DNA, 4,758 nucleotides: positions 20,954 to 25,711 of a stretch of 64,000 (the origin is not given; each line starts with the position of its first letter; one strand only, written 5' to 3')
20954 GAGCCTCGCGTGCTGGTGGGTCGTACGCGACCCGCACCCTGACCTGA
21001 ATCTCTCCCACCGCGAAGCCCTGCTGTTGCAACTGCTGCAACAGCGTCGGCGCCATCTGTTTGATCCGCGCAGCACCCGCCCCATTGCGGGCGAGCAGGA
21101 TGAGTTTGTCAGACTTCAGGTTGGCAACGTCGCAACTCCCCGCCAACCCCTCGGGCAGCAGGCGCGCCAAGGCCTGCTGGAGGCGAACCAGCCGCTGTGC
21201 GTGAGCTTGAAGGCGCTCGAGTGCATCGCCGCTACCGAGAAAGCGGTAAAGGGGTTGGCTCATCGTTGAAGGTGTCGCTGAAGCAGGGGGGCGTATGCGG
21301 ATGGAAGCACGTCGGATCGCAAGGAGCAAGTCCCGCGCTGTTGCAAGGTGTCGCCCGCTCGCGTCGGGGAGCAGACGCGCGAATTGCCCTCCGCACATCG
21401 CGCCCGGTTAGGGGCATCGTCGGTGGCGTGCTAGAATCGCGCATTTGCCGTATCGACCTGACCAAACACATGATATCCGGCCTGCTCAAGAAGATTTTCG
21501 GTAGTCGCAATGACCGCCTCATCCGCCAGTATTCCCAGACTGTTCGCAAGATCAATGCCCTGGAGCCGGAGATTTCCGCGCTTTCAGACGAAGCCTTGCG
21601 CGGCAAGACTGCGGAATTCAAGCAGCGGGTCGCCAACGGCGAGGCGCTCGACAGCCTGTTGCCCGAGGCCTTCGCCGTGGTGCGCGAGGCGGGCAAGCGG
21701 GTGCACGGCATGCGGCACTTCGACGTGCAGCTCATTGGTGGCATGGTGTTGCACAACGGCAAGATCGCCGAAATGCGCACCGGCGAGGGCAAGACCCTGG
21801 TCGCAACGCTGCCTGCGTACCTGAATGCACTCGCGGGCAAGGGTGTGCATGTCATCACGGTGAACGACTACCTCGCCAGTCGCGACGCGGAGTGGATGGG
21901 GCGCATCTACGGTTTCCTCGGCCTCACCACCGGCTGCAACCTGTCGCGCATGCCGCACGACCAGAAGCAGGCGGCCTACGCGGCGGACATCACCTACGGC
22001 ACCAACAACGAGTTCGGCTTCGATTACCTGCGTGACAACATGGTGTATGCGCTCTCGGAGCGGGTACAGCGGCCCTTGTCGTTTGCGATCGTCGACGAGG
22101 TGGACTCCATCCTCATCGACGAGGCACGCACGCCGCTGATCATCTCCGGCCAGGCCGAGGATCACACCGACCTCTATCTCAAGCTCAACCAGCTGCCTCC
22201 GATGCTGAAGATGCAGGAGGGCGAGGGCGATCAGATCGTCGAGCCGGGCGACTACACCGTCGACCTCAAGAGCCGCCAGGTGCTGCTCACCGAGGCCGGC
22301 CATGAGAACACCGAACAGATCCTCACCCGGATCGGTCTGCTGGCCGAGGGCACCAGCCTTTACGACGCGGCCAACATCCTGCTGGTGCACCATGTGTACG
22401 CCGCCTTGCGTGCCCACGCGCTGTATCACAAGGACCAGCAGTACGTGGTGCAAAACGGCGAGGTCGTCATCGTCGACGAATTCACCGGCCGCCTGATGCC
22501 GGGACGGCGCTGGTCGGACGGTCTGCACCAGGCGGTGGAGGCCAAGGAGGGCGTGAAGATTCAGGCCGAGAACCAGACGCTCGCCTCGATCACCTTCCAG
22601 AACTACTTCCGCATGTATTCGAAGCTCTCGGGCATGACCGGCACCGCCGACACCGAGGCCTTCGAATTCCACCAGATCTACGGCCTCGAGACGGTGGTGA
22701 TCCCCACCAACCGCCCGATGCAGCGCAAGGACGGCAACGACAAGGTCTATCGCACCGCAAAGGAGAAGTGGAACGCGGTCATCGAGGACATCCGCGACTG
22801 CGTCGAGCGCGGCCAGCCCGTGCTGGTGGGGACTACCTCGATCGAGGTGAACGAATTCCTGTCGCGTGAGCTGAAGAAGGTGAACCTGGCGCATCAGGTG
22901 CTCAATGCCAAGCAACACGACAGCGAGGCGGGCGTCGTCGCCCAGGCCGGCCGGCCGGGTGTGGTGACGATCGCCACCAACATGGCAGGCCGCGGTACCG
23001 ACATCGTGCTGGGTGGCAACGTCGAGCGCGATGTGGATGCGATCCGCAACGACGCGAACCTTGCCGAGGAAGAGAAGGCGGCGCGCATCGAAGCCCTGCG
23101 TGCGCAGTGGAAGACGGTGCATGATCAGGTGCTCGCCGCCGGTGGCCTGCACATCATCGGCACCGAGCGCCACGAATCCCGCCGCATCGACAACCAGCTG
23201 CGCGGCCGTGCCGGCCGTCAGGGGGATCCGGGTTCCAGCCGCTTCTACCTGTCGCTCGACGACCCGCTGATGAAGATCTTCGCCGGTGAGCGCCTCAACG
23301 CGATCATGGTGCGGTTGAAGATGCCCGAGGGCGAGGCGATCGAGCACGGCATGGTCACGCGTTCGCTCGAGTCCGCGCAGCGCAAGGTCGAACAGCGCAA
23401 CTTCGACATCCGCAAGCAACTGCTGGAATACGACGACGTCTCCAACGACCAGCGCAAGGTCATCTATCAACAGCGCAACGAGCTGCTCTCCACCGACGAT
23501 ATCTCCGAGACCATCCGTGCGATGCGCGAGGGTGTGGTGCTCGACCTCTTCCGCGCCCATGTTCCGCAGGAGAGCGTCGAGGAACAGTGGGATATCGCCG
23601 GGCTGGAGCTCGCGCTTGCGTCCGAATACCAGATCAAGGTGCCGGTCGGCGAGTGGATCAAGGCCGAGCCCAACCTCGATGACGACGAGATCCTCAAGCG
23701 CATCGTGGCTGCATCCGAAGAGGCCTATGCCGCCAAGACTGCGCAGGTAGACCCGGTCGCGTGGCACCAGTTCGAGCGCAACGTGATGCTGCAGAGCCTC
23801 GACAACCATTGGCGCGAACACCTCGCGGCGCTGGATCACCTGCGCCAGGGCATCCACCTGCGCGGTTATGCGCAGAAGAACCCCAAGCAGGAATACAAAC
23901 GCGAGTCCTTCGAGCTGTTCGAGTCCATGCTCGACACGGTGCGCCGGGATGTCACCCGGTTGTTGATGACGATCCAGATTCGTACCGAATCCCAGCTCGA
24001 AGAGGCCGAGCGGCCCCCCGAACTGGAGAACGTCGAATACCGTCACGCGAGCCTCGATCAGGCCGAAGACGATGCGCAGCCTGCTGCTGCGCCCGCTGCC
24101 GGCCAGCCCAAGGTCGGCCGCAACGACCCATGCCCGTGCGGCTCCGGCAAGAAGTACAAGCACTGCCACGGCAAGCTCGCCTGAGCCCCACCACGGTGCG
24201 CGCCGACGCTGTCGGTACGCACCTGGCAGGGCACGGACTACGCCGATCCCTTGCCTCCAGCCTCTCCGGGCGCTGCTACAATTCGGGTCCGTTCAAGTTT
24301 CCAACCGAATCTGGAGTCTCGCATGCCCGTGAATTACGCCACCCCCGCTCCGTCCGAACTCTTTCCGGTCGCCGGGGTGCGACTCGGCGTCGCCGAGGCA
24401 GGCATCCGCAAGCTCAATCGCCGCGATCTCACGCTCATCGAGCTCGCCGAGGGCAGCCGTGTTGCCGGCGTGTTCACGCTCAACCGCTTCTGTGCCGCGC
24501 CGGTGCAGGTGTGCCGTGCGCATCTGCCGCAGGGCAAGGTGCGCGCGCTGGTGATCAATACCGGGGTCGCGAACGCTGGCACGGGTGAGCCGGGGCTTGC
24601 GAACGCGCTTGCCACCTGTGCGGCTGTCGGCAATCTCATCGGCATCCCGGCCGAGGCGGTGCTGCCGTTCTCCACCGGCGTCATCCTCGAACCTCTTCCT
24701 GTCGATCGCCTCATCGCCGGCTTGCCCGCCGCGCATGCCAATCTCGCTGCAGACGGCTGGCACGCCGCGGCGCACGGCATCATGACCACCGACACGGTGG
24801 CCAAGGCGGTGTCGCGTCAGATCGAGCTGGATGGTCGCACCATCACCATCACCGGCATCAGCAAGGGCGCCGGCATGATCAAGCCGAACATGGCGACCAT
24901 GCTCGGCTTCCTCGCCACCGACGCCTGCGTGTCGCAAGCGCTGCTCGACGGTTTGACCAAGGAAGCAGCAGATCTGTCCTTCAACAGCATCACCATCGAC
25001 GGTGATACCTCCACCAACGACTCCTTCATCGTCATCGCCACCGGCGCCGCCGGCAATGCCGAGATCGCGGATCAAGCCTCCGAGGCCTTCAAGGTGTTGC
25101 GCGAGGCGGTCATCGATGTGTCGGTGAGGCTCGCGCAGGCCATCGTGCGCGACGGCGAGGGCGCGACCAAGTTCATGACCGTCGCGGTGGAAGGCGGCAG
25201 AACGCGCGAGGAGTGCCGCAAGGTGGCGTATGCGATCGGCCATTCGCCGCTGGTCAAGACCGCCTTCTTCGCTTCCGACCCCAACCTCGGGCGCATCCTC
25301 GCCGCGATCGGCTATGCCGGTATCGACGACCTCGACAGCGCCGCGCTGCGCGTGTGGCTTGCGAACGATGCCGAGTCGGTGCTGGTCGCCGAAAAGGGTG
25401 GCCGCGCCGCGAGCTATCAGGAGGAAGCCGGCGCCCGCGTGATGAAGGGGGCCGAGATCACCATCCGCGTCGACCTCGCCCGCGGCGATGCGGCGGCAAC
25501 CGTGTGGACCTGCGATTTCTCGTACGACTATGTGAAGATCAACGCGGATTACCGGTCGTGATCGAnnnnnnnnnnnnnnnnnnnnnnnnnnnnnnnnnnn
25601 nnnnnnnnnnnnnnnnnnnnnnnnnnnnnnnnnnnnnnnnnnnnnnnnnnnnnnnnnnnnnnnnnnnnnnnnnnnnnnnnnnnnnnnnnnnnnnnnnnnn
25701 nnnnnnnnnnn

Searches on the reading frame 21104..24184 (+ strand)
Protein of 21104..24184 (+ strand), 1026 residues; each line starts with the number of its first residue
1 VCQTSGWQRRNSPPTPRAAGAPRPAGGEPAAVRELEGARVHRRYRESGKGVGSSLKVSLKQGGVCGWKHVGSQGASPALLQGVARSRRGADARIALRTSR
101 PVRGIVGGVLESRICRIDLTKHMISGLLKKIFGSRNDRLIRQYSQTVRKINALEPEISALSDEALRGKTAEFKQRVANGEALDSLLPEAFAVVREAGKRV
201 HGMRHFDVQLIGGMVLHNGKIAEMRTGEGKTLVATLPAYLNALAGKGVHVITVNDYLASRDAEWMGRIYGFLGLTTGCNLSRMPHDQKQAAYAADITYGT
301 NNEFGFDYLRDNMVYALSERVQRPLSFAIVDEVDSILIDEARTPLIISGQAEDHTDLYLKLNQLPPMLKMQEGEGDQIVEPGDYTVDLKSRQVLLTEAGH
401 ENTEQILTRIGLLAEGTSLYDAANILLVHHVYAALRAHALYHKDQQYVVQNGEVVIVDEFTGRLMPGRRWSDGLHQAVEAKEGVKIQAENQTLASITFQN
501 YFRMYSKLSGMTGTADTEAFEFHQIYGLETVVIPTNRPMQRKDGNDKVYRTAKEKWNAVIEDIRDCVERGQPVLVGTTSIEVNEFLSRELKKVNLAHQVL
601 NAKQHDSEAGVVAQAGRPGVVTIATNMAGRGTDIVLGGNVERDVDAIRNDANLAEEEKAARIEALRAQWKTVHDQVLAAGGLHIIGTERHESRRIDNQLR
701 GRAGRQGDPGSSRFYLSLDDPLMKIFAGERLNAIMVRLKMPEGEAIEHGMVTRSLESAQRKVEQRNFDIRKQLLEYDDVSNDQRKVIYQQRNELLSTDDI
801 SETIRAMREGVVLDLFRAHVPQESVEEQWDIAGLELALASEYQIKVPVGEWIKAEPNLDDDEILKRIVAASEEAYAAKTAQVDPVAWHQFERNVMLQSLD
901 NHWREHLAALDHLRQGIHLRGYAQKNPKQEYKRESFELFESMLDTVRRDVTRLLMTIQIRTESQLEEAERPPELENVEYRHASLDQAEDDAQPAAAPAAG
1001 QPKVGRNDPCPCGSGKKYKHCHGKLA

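Call 80: search_protein_families(library=pfam, proteins=[window:21104-24184:+], max_evalue=0.00001)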
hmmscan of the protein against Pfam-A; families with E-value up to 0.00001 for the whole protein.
window:21104-24184:+ (1026 aa): 6 families
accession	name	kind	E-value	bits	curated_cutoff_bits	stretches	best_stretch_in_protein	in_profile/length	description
PF07517.20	SecA_DEAD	-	1.5e-132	441.7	24.6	1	128-522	1-289/290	SecA DEAD-like domain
PF21090.3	P-loop_SecA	-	1e-91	306.6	27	1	538-743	1-205/205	SecA P-loop domain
PF07516.18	SecA_SW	-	1.2e-71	241.4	26.7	1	745-958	1-200/200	SecA Wing and Scaffold domain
PF01043.26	SecA_PP_bind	-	2.3e-38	131.6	23.5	1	354-479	2-110/110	SecA preprotein cross-linking domain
PF02810.21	SEC-C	-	2e-10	40.8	20.4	1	1006-1024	1-19/19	SEC-C motif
PF00270.35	DEAD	-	9.8e-06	25.8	26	0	221-338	18-131/167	DEAD/DEAH box helicase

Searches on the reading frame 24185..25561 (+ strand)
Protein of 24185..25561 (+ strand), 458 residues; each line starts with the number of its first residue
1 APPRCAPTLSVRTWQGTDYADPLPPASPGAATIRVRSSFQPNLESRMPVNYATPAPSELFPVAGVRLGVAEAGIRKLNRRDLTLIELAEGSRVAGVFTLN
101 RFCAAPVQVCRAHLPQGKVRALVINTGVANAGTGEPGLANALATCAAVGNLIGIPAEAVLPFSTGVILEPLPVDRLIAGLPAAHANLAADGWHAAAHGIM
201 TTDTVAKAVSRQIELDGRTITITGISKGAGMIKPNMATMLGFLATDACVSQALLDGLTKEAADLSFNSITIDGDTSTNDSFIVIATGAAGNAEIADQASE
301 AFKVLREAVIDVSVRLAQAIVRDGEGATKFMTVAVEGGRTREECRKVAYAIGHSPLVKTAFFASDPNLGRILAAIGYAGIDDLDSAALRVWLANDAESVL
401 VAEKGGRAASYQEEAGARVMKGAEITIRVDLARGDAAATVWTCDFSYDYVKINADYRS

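Call 80: search_protein_families(library=pfam, proteins=[window:24185-25561:+], max_evalue=0.00001)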
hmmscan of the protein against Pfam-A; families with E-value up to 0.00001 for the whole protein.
window:24185-25561:+ (458 aa): 1 family
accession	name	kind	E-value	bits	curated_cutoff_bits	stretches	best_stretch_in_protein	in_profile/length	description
PF01960.23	ArgJ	-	8e-141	469.6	32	1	68-458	3-377/377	ArgJ family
